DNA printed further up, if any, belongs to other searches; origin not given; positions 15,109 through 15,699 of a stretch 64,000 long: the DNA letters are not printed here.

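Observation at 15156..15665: GIY-YIG nuclease gene enclosed by nested perfect 27-bp inverted repeats: candidate autonomous partner of a MITE family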

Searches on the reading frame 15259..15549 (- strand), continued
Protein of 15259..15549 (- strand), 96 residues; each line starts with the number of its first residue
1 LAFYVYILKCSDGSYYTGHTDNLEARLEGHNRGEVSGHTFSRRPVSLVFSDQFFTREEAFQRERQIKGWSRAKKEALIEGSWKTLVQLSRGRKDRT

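Call 72: fold_search(model_id=the predicted structure, library=pdb)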
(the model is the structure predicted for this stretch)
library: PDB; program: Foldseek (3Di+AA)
matches with E <= 10: 338; with E <= 0.001: 2
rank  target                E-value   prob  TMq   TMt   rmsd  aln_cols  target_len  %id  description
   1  1zg2_MODEL_1_A        7.2e-07  1.00  0.55  0.56   9.9        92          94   40  Solution NMR structure of the UPF0213 protein BH0048 from Bacillus halodurans. Northeast Structural Genomics t (released 2005-06-21)
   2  1ywl_MODEL_1_A        8.0e-05  1.00  0.58  0.58   5.3        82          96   35  Solution NMR structure of the protein EF2693 from E. faecalis: Northeast Structural Genomics Consortium target (released 2005-03-29)
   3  6seh_C                8.2e-03  1.00  0.58  0.24   2.3        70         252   30  Recognition and processing of branched DNA substrates by Slx1-Slx4 nuclease (released 2019-09-25)
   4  7cq2_A                1.2e-02  1.00  0.58  0.21   2.6        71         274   25  Crystal structure of Slx1-Slx4 (released 2021-06-16)
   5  6seh_A                1.3e-02  1.00  0.58  0.24   2.6        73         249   30  Recognition and processing of branched DNA substrates by Slx1-Slx4 nuclease (released 2019-09-25)
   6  7cq3_A                1.3e-02  1.00  0.59  0.21   4.1        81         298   26  Crystal structure of Slx1-Slx4 (released 2021-06-16)
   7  4xlg_A                1.3e-02  1.00  0.60  0.25   6.0        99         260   21  C. glabrata Slx1 in complex with Slx4CCD. (released 2015-03-25)
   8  6sei_C                1.8e-02  1.00  0.57  0.22   2.4        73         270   30  Recognition and processing of branched DNA substrates by Slx1-Slx4 nuclease (released 2019-09-25)
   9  7cq4_A                1.9e-02  1.00  0.57  0.20   4.3        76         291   22  Crystal structure of Slx1-Slx4 in complex with 5'flap DNA (released 2021-06-16)
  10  7cq2_B                1.9e-02  1.00  0.54  0.19   5.2        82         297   24  Crystal structure of Slx1-Slx4 (released 2021-06-16)
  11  4xm5                  2.5e-02  1.00  0.54  0.21   3.5        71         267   28  C. glabrata Slx1. (released 2015-03-25)
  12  4l2a_A                2.5e-01  0.28  0.32  0.17  10.0        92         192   13  X-ray structure of the C57R mutant of the iron superoxide dismutase from Pseudoalteromonas haloplanktis (crystal form  (released 2014-02-26)
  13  3lio_A                3.9e-01  0.47  0.31  0.17   6.7        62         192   14  X-ray structure of the iron superoxide dismutase from pseudoalteromonas haloplanktis (crystal form I) (released 2010-09-08)
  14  8tmd_B                4.2e-01  0.14  0.24  0.09  10.3        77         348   16  Cryo-EM structure of CorA in complex with conformation-specific synthetic antibody C18 and 100 uM MgCl2, State MG0.1-1 (released 2025-02-12)
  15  4l2b_A                4.5e-01  0.21  0.32  0.17   9.7        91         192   13  X-ray structure of the C57S mutant of the iron superoxide dismutase from Pseudoalteromonas haloplanktis (released 2014-02-26)
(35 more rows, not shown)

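Call 73: get_annotated_region(hit=H1, flank=1500)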
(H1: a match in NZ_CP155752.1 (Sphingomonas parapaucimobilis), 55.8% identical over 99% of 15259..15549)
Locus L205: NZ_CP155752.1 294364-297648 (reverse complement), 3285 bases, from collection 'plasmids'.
description: Sphingomonas parapaucimobilis strain YK209 plasmid unnamed4, complete sequence
organism: Sphingomonas parapaucimobilis (NCBI taxid 28213)
taxonomy: Bacteria; Pseudomonadota; Alphaproteobacteria; Sphingomonadales; Sphingomonadaceae; Sphingomonas; Sphingomonas parapaucimobilis
host: -; source: Chinese cabbage; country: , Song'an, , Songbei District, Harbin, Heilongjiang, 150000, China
typing (MOB-suite, as given by PLSDB): non-mobilizable
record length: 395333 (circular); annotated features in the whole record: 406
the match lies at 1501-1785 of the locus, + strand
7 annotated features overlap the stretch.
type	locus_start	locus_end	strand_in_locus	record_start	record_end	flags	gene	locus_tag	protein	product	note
CDS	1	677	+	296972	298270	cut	glyA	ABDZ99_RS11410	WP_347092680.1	serine hydroxymethyltransferase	GO:0019264 - glycine biosynthetic process from serine [Evidence IEA]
CDS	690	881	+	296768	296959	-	-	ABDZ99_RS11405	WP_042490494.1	hypothetical protein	-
CDS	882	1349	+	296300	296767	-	nrdR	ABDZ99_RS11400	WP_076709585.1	transcriptional regulator NrdR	GO:0006355 - regulation of DNA-templated transcription [Evidence IEA]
CDS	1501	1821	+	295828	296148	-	-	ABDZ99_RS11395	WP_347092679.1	GIY-YIG nuclease family protein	-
CDS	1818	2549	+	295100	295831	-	-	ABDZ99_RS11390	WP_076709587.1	RNA methyltransferase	-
CDS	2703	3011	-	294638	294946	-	-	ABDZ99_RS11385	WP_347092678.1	chorismate mutase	-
CDS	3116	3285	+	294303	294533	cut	-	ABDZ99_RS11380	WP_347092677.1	hypothetical protein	-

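Call 74: get_annotated_region(hit=H2, flank=1500)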
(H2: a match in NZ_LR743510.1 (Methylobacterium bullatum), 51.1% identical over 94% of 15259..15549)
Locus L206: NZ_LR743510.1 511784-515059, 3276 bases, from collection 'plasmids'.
description: Methylobacterium bullatum isolate mbul2 plasmid 1
organism: Methylobacterium bullatum (NCBI taxid 570505)
taxonomy: Bacteria; Pseudomonadota; Alphaproteobacteria; Hyphomicrobiales; Methylobacteriaceae; Methylobacterium; Methylobacterium bullatum
host: -; source: -; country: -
typing (MOB-suite, as given by PLSDB): non-mobilizable
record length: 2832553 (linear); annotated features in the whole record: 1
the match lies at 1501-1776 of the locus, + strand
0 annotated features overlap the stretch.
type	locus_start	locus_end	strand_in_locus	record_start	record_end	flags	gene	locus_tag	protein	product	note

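Call 75: get_annotated_region(hit=H5, flank=1500)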
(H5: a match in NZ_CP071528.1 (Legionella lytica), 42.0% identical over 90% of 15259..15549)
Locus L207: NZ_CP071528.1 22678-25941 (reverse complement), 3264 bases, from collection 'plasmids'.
description: Legionella lytica strain PCM 2298 plasmid pLlyPCM2298_1, complete sequence
organism: Legionella lytica (NCBI taxid 96232)
taxonomy: Bacteria; Pseudomonadota; Gammaproteobacteria; Legionellales; Legionellaceae; Legionella; Legionella lytica
host: -; source: Acanthamoeba castellanii,bacterial culture; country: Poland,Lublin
typing (MOB-suite, as given by PLSDB): non-mobilizable
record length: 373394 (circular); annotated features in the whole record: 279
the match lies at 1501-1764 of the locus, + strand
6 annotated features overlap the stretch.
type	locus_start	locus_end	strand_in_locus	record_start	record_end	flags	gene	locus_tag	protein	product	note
CDS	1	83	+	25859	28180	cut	-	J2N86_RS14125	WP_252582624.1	cbb3-type cytochrome c oxidase subunit I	GO:0009060 - aerobic respiration [Evidence IEA]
CDS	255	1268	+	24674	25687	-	-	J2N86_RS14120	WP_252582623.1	methyltransferase domain-containing protein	-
CDS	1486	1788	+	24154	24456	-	-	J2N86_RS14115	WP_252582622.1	GIY-YIG nuclease family protein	-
CDS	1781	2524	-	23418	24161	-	-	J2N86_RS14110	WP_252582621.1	glutaredoxin family protein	-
CDS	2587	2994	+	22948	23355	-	-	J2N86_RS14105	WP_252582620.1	MerR family DNA-binding protein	-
CDS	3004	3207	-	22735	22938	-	-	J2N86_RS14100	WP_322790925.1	GNAT family protein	-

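Call 76: get_annotated_region(hit=H8, flank=1500)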
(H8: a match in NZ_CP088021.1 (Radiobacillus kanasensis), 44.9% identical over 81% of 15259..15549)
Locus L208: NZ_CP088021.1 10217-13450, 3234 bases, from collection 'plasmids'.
description: Radiobacillus kanasensis strain 80 plasmid unnamed, complete sequence
organism: Radiobacillus kanasensis (NCBI taxid 2844358)
taxonomy: Bacteria; Bacillota; Bacilli; Bacillales; Bacillaceae; Radiobacillus; Radiobacillus kanasensis
host: -; source: whole organism,desert soil; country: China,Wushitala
typing (MOB-suite, as given by PLSDB): non-mobilizable
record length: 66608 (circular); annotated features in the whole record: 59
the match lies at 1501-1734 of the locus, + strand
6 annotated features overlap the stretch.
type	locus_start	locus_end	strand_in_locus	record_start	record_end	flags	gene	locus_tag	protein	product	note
CDS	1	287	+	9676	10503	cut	-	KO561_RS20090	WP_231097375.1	stage 0 sporulation family protein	-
CDS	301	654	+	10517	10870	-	yabA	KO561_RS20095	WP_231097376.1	DNA replication initiation control protein YabA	GO:0006260 - DNA replication [Evidence IEA]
CDS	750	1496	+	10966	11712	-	-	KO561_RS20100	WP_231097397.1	tRNA1(Val) (adenine(37)-N6)-methyltransferase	-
CDS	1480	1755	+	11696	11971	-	-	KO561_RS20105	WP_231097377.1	GIY-YIG nuclease family protein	-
CDS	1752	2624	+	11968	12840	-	rsmI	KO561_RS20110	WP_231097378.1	16S rRNA (cytidine(1402)-2'-O)-methyltransferase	GO:0000451 - rRNA 2'-O-methylation [Evidence IEA]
CDS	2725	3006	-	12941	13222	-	-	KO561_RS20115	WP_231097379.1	AbrB/MazE/SpoVT family DNA-binding domain-containing protein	-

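Call 77: get_annotated_region(hit=H10, flank=1500)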
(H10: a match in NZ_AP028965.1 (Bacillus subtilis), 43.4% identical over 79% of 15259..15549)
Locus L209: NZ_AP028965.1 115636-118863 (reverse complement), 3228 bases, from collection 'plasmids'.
description: Bacillus subtilis strain NA05 = NBRC 116153 plasmid pBSUNA05-1, complete sequence
organism: Bacillus subtilis (NCBI taxid 1423)
taxonomy: Bacteria; Bacillota; Bacilli; Bacillales; Bacillaceae; Bacillus; Bacillus subtilis
host: -; source: soil; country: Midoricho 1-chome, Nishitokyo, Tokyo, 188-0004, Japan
typing (MOB-suite, as given by PLSDB): non-mobilizable
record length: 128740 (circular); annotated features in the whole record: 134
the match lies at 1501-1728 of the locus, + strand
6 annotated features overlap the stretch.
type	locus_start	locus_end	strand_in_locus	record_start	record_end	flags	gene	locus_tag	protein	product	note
CDS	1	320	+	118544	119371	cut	ricT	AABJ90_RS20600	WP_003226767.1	competence/sporulation regulator complex protein RicT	-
CDS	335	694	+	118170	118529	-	yabA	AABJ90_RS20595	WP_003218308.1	replication initiation-control protein YabA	-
CDS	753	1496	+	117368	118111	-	trmNF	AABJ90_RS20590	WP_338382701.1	tRNA1(Val) (adenine(37)-N6)-methyltransferase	-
CDS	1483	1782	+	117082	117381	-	yazA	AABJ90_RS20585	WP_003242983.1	GIY-YIG nuclease family protein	-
CDS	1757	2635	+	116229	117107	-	rsmI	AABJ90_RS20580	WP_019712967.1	16S rRNA (cytidine(1402)-2'-O)-methyltransferase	GO:0000451 - rRNA 2'-O-methylation [Evidence IEA]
CDS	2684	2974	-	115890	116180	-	abrB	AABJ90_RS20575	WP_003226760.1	transition state genes transcriptional regulator AbrB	-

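Call 78: get_annotated_region(hit=H6, flank=1500)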
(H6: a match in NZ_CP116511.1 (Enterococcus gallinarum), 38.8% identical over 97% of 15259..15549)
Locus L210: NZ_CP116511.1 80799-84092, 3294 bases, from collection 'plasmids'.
description: Enterococcus gallinarum strain K205-4a plasmid pK205-4a-A, complete sequence
organism: Enterococcus gallinarum (NCBI taxid 1353)
taxonomy: Bacteria; Bacillota; Bacilli; Lactobacillales; Enterococcaceae; Enterococcus; Enterococcus gallinarum
host: -; source: Bos taurus,whole organism,fecal sample; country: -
typing (MOB-suite, as given by PLSDB): non-mobilizable
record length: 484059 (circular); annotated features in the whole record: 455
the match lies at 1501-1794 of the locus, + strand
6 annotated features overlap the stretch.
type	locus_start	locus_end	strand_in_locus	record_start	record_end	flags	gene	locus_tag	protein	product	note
CDS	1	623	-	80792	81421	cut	-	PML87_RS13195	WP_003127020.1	1-acyl-sn-glycerol-3-phosphate acyltransferase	-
CDS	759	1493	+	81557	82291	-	-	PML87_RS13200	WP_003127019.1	tRNA1(Val) (adenine(37)-N6)-methyltransferase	-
CDS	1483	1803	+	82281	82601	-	-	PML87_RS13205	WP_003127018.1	GIY-YIG nuclease family protein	-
CDS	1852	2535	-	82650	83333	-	-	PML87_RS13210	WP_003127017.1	hypothetical protein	-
CDS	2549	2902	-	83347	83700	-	-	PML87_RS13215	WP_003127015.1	CrcB family protein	-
CDS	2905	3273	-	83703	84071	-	crcB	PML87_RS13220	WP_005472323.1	fluoride efflux transporter CrcB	GO:1903424 - fluoride transmembrane transport [Evidence IEA]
